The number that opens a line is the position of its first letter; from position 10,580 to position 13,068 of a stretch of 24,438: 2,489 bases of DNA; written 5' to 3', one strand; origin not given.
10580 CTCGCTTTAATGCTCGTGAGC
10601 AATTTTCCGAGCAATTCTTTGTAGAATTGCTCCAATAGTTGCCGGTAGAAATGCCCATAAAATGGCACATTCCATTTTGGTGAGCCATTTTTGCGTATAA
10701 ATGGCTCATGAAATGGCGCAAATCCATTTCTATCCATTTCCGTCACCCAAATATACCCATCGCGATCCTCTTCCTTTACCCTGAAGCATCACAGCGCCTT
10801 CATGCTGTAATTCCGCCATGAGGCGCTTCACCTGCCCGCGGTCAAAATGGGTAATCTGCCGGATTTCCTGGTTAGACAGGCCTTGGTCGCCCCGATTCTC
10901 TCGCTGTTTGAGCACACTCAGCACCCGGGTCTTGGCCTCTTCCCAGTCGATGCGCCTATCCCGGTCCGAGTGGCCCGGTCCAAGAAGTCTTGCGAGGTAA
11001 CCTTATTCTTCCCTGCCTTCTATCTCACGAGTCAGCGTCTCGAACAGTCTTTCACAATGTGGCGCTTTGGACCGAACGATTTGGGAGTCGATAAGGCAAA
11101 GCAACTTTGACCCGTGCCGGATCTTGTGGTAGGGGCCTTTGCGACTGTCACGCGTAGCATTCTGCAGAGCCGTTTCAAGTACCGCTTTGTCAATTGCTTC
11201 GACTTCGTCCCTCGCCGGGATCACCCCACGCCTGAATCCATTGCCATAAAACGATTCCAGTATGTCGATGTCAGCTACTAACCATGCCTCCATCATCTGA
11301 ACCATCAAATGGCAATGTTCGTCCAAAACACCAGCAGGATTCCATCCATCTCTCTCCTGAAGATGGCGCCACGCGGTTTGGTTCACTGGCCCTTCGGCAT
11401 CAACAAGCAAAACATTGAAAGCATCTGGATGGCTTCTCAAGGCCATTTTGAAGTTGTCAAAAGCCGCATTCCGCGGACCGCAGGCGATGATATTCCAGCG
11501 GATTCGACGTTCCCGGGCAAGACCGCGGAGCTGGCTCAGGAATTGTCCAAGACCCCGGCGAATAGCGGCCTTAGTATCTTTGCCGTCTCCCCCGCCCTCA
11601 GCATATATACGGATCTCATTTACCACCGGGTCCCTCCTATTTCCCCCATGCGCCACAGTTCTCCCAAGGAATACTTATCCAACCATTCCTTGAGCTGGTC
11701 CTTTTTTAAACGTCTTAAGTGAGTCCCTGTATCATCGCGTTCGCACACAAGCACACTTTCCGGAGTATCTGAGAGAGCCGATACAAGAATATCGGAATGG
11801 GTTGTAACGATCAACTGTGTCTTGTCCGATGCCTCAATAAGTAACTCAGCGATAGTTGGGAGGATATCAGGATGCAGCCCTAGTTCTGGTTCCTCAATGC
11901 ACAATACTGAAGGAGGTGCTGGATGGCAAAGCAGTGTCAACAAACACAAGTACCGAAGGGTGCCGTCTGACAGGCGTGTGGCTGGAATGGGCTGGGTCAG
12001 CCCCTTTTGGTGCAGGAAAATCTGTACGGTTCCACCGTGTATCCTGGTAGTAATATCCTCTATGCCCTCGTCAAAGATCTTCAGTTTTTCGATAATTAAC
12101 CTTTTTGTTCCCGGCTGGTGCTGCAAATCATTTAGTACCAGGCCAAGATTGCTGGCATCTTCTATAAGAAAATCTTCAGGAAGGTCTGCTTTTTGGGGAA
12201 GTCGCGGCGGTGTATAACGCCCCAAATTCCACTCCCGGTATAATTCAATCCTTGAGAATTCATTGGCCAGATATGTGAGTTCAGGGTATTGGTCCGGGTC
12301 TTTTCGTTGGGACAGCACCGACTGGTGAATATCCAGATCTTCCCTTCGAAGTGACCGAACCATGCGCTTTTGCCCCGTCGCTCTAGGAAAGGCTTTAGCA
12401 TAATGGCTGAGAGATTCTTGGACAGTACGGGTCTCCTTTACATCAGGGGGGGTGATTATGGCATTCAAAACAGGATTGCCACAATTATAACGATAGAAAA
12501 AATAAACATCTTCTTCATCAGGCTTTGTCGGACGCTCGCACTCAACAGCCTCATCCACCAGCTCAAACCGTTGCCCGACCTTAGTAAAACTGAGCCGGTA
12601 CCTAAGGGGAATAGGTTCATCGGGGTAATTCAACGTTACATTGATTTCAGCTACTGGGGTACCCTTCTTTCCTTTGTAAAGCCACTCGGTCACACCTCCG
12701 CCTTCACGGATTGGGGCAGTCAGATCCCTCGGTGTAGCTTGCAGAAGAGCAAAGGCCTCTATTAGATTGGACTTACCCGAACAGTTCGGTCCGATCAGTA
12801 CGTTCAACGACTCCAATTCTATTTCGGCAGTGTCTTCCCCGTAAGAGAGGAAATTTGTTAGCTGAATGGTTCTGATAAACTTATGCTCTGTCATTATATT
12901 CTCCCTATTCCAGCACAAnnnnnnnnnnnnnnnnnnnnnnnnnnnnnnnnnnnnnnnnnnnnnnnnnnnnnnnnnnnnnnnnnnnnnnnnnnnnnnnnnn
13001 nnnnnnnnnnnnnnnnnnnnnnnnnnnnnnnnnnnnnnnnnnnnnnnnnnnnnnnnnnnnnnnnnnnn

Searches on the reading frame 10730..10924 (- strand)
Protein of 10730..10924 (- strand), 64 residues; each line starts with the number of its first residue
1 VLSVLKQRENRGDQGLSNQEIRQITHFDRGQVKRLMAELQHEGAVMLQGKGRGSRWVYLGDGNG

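Call 76: search_protein_families(library=pfam, proteins=[window:10730-10924:-], max_evalue=0.1)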
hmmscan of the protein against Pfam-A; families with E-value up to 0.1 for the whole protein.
window:10730-10924:- (64 aa): 2 families
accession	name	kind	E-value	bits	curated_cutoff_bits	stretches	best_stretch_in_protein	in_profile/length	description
PF08784.17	RPA_C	-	0.00023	22.3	22.6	1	1-45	56-99/106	Replication protein A C terminal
PF09339.16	HTH_IclR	-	0.00096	19.3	22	1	11-45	14-48/52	IclR helix-turn-helix domain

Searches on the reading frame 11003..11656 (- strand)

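Call 6: search_protein_families(library=pfam, proteins=[window:11003-11656:-], max_evalue=0.01)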
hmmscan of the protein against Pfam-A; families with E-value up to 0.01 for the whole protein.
window:11003-11656:- (217 aa): 1 family
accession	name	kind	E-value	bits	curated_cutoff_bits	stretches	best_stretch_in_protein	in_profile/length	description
PF14103.11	DUF4276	-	2.5e-22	80.5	30.2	1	20-208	2-191/192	Domain of unknown function (DUF4276)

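Call 7: search_protein_families(library=padloc, proteins=[window:11003-11656:-], max_evalue=0.01)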
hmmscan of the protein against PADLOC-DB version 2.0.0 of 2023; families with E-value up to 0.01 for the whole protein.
window:11003-11656:- (217 aa): 7 families
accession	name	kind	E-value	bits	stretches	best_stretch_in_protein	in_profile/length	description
PDLC04201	HEC-01B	-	8.3e-76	252.1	1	14-212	3-200/202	-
PDLC04199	HEC-01B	-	2e-32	110.6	1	59-212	2-172/203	-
PDLC04195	HEC-01B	-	4.1e-27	93.5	1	55-208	12-180/199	-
PDLC04192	HEC-01B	-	4.9e-18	63.4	1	54-212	16-176/182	-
PDLC04197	HEC-01B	-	0.0024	15.6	1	97-170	71-139/192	-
PDLC04210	HEC-01B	-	0.0028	15.4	1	119-172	117-174/217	-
PDLC04194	HEC-01B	-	0.0058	14.4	1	117-174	92-148/204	-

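Call 9: search_protein_families(library=ncbifam, proteins=[window:11003-11656:-], max_evalue=0.01)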
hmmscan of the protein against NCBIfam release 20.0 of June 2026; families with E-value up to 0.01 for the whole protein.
window:11003-11656:- (217 aa): 0 families

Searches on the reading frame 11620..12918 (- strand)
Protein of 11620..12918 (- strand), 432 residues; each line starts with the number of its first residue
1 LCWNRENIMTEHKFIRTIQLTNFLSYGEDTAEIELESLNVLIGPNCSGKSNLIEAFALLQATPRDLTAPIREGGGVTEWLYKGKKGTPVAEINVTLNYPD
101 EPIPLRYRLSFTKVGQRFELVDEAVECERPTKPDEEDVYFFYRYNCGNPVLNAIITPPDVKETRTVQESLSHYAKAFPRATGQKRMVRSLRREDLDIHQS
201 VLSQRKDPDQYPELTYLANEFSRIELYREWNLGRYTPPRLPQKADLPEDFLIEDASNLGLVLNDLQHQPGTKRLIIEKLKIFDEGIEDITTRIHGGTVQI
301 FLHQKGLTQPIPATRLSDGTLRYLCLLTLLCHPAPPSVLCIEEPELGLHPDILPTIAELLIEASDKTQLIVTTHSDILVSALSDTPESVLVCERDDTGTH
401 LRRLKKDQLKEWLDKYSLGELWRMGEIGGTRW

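Call 6: search_protein_families(library=pfam, proteins=[window:11620-12918:-], max_evalue=0.01)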
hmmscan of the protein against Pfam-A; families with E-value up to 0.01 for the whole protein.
window:11620-12918:- (432 aa): 6 families
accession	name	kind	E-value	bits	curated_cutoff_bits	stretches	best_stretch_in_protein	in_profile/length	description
PF13304.12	AAA_21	-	4e-37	129.4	27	2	236-380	178-304/304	AAA domain, putative AbiEii toxin, Type IV TA system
PF13175.12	AAA_15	-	6.8e-19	69.1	32.1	2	309-379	294-374/374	AAA ATPase domain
PF02463.25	SMC_N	-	3.2e-11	43.5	40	1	14-381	1-204/220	RecF/RecN/SMC N terminal domain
PF11398.14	DUF2813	-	3.2e-06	27.2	21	0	338-399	286-345/372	Protein of unknown function (DUF2813)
PF13476.12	AAA_23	-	5.4e-05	24.4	27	1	18-58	2-41/201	AAA domain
PF13555.12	AAA_29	-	7.6e-05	22.8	27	1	16-59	2-45/61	P-loop containing region of AAA domain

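Call 7: search_protein_families(library=padloc, proteins=[window:11620-12918:-], max_evalue=0.01)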
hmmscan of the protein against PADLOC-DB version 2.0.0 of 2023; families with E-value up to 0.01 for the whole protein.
window:11620-12918:- (432 aa): 128 families (the best 25 are shown)
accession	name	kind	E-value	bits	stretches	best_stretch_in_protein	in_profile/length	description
PDLC04177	HEC-01A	-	1e-184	612.1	1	13-432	3-393/393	-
PDLC04175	HEC-01A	-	3.9e-61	205.1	2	209-430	139-361/363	-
PDLC04183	HEC-01A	-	2.2e-45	153.4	2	202-430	171-401/402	-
PDLC04178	HEC-01A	-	2.3e-45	153.3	2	243-427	188-380/399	-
PDLC04182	HEC-01A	-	1.3e-42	144.2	1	14-424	14-397/406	-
PDLC04176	HEC-01A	-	1.8e-36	124.3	1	15-429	3-367/371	-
PDLC02980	AriA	-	2e-36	124.5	2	216-379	166-303/304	-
PDLC04391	PDC-M07A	-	3.9e-32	109.7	1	15-427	2-401/412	-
PDLC04174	HEC-01A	-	8.1e-31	105.2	1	250-429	77-260/264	-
PDLC04389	PDC-M07A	-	1.8e-29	101.1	2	253-420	224-416/443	-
PDLC04180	HEC-01A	-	2.2e-29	100.8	2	314-408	253-351/382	-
PDLC04184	HEC-01A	-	4.9e-29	99.6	2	186-388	184-400/464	-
PDLC04393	PDC-M07A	-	5.1e-29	99.5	2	246-421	214-399/435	-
PDLC02335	AbiLi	-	2.8e-27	93.6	1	9-406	44-264/326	AbiLi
PDLC04392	PDC-M07A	-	3.2e-27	93.7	2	237-421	203-397/432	-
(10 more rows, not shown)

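Call 9: search_protein_families(library=ncbifam, proteins=[window:11620-12918:-], max_evalue=0.01)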
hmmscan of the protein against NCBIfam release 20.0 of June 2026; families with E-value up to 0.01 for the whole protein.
window:11620-12918:- (432 aa): 19 families
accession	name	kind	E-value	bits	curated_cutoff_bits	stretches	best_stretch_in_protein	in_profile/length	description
NF047739.1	antiphage_MADS3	equivalog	3.3e-27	95.7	420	2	102-423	111-423/427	methylation-associated defense system AAA family ATPase MAD3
NF041760.1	PtuA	equivalog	4.8e-10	39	500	2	338-384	379-425/524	retron Ec78 anti-phage system effector ATPase PtuA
NF038234.1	retron_eff_Eco8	equivalog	2.8e-09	36.1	250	2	15-55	3-42/679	retron Eco8 family effector endonuclease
TIGR02169.1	SMC_prok_A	equivalog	1.2e-07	29.9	729.4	1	14-96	1-83/1165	chromosome segregation protein SMC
TIGR04435.1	restrict_AAA_1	hypoth_equivalog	1.3e-07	30.7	300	1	301-397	383-486/568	restriction system-associated AAA family ATPase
TIGR00611.2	recf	equivalog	1.9e-06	27.3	172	1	15-60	1-45/339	DNA replication/repair protein RecF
TIGR00972.1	3a0107s01c2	equivalog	2.8e-05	23.6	343.2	0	313-387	142-214/248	phosphate ABC transporter ATP-binding protein PstB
NF041034.1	Rad50_Sulf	equivalog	3.1e-05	22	1000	1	15-65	3-54/872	DNA double-strand break repair ATPase Rad50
TIGR03411.1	urea_trans_UrtD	equivalog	5.3e-05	23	304.1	0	290-383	121-209/242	urea ABC transporter ATP-binding protein UrtD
TIGR04521.1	ECF_ATPase_2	equivalog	0.00017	20.8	330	0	314-377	143-206/279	energy-coupling factor transporter ATPase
NF010860.0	PRK14267.1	equivalog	0.0012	18.5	412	0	314-393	148-225/253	phosphate ABC transporter ATP-binding protein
NF002244.0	PRK01156.1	equivalog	0.0012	17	847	1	15-59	3-48/895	DNA double-strand break repair ATPase Rad50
TIGR03522.1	GldA_ABC_ATP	equivalog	0.0035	16.8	402.6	0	267-384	83-200/301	gliding motility-associated ABC transporter ATP-binding subunit GldA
TIGR00634.1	recN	equivalog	0.0036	16.3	407.85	0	355-409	482-536/563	DNA repair protein RecN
NF008338.0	PRK11124.1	equivalog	0.0041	16.6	369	0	336-377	160-203/242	arginine ABC transporter ATP-binding protein ArtP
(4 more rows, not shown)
